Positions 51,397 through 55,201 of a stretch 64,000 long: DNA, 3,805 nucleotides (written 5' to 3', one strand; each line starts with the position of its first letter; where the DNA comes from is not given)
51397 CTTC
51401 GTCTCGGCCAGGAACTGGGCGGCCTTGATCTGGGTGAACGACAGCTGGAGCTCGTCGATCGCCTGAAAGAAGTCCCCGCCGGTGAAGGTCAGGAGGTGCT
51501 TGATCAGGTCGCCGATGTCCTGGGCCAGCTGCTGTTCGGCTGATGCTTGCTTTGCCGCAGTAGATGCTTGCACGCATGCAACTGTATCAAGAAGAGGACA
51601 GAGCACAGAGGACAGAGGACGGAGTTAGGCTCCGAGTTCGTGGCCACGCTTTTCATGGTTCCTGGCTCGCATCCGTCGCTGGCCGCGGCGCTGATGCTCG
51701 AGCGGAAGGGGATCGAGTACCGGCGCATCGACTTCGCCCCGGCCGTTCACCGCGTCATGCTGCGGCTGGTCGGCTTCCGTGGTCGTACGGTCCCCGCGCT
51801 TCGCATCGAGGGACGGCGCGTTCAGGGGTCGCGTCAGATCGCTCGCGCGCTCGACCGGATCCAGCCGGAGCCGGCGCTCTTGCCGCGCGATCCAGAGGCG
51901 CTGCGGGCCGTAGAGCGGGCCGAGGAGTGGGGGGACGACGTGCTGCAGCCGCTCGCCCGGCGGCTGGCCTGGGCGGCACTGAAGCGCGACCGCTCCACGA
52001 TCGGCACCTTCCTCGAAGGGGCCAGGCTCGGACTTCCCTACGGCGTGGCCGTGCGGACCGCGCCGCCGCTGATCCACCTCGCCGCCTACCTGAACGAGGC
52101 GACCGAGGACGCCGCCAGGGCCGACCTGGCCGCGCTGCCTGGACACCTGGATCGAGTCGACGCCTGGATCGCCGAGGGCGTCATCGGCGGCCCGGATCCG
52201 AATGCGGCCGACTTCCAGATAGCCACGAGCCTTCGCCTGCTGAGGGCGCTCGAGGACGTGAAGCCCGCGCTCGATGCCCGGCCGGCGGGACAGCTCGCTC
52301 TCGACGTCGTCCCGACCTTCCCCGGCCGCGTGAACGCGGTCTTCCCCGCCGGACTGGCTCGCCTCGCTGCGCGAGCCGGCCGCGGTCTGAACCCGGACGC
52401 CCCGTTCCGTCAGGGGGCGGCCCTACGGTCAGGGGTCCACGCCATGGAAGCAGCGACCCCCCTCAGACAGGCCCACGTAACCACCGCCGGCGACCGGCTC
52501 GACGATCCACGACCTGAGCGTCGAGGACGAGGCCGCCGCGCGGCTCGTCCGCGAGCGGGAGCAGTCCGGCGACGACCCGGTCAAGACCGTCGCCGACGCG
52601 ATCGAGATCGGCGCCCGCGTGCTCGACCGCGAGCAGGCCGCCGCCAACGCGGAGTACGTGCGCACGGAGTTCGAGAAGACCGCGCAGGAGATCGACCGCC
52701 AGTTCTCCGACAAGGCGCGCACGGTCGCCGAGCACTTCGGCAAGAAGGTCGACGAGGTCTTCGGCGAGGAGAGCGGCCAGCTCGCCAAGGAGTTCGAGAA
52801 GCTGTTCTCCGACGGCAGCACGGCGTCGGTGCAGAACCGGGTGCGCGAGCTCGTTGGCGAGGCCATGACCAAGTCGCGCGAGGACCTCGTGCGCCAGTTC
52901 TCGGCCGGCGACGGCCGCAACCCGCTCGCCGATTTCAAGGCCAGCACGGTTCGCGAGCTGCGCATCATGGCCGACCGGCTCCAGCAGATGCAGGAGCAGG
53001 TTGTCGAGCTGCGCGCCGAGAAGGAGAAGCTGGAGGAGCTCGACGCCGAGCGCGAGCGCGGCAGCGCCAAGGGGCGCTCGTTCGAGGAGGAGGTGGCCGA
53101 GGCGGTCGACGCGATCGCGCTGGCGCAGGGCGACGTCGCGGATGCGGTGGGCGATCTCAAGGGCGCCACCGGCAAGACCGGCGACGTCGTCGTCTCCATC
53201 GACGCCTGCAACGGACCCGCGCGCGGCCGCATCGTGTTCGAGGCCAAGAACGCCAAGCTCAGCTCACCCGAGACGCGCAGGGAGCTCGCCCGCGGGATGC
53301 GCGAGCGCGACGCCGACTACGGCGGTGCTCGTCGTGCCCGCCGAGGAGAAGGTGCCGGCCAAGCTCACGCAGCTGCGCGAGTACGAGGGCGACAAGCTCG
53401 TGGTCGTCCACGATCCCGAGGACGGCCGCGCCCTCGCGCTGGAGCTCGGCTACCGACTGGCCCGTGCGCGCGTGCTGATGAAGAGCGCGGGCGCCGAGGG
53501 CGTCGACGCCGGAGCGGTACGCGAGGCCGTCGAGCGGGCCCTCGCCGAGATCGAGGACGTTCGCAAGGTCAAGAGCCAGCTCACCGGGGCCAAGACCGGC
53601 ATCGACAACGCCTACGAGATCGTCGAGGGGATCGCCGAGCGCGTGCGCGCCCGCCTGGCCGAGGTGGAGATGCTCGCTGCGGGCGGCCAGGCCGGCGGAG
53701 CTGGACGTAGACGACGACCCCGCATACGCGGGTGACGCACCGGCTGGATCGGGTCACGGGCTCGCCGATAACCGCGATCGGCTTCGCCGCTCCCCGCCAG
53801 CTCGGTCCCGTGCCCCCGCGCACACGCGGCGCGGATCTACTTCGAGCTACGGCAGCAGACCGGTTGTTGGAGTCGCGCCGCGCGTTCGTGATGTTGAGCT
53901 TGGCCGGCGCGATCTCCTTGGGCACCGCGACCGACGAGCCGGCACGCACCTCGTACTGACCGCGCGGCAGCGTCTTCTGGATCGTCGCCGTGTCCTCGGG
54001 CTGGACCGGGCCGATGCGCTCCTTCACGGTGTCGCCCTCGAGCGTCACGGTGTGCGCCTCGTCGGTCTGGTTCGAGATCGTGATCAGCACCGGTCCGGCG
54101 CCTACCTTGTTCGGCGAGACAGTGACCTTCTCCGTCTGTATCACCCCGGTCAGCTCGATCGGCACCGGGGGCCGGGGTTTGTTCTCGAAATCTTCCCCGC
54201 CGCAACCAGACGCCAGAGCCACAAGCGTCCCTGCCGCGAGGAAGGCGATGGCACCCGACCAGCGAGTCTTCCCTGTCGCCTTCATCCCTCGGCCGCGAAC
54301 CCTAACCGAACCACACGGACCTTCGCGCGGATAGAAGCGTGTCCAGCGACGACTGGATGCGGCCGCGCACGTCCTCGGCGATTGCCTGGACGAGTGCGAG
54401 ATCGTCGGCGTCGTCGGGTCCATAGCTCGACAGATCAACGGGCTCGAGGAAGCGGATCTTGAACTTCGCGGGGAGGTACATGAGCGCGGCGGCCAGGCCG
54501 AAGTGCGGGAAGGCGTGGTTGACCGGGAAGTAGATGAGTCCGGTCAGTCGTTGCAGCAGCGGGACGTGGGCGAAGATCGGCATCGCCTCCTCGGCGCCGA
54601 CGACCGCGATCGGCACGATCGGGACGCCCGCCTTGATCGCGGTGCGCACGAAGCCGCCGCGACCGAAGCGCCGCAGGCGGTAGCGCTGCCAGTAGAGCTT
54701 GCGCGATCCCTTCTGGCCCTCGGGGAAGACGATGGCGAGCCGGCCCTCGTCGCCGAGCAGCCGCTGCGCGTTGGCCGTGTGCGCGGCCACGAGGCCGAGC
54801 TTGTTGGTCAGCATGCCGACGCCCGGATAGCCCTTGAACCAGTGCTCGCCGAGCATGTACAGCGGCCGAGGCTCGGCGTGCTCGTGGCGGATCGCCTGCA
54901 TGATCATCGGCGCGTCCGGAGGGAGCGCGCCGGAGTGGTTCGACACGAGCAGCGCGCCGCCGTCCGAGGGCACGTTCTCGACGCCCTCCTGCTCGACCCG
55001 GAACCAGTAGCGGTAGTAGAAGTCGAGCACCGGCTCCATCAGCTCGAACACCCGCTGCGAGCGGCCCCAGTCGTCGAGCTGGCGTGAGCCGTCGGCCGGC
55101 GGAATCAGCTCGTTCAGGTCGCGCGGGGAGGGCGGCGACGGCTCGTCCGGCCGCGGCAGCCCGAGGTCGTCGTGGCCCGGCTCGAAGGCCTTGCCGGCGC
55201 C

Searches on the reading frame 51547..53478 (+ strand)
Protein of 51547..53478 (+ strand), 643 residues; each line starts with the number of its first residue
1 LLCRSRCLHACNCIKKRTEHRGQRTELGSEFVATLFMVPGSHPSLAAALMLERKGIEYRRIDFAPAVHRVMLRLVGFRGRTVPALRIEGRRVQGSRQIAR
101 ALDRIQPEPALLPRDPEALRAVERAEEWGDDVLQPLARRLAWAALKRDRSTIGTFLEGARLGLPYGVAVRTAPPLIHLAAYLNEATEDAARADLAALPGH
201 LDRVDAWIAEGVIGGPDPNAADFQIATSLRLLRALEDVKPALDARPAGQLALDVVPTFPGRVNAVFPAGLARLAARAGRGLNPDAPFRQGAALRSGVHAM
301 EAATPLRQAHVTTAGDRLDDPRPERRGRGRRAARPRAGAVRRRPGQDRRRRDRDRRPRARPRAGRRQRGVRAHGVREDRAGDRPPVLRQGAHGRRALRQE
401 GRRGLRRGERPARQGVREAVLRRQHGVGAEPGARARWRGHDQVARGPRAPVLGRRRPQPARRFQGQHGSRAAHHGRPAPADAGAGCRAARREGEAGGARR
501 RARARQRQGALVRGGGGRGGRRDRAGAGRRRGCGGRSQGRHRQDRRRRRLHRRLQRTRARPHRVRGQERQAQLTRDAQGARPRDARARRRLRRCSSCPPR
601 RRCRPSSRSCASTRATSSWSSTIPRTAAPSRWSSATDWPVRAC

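Call 10: search_protein_families(library=pfam, proteins=[window:51547-53478:+], max_evalue=0.01)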
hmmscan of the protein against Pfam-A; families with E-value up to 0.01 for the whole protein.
window:51547-53478:+ (643 aa): 2 families
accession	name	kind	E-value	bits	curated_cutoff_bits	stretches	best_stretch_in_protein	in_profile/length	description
PF13417.12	GST_N_3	-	1.4e-05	25.8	22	1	35-109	1-74/75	Glutathione S-transferase, N-terminal domain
PF13409.12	GST_N_2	-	9.4e-05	23.4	25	1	47-104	8-69/70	Glutathione S-transferase, N-terminal domain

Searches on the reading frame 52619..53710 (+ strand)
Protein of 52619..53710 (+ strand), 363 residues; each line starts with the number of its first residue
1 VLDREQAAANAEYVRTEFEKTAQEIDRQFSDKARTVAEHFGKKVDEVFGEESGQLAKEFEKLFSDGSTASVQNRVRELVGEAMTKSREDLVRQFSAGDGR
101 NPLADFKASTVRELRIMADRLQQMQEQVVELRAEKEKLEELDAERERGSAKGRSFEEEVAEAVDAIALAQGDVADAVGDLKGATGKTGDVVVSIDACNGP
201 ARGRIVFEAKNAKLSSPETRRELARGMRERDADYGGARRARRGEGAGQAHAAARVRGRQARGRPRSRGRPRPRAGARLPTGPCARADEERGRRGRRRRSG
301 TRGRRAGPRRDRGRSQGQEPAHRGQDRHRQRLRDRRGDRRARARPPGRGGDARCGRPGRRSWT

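Call 10: search_protein_families(library=pfam, proteins=[window:52619-53710:+], max_evalue=0.01)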
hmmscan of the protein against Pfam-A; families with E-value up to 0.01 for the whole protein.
window:52619-53710:+ (363 aa): 1 family
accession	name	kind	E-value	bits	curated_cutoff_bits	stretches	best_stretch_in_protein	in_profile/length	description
PF09903.14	DUF2130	-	2.5e-06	27.4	26.7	1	122-235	6-120/255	Uncharacterized protein conserved in bacteria (DUF2130)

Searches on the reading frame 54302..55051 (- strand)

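Call 10: search_protein_families(library=pfam, proteins=[window:54302-55051:-], max_evalue=0.01)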
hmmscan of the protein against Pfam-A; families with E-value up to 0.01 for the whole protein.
window:54302-55051:- (249 aa): 1 family
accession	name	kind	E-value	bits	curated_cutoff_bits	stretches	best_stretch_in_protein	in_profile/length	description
PF01553.26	Acyltransferase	-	1.7e-16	60.7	23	1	18-150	1-131/132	Acyltransferase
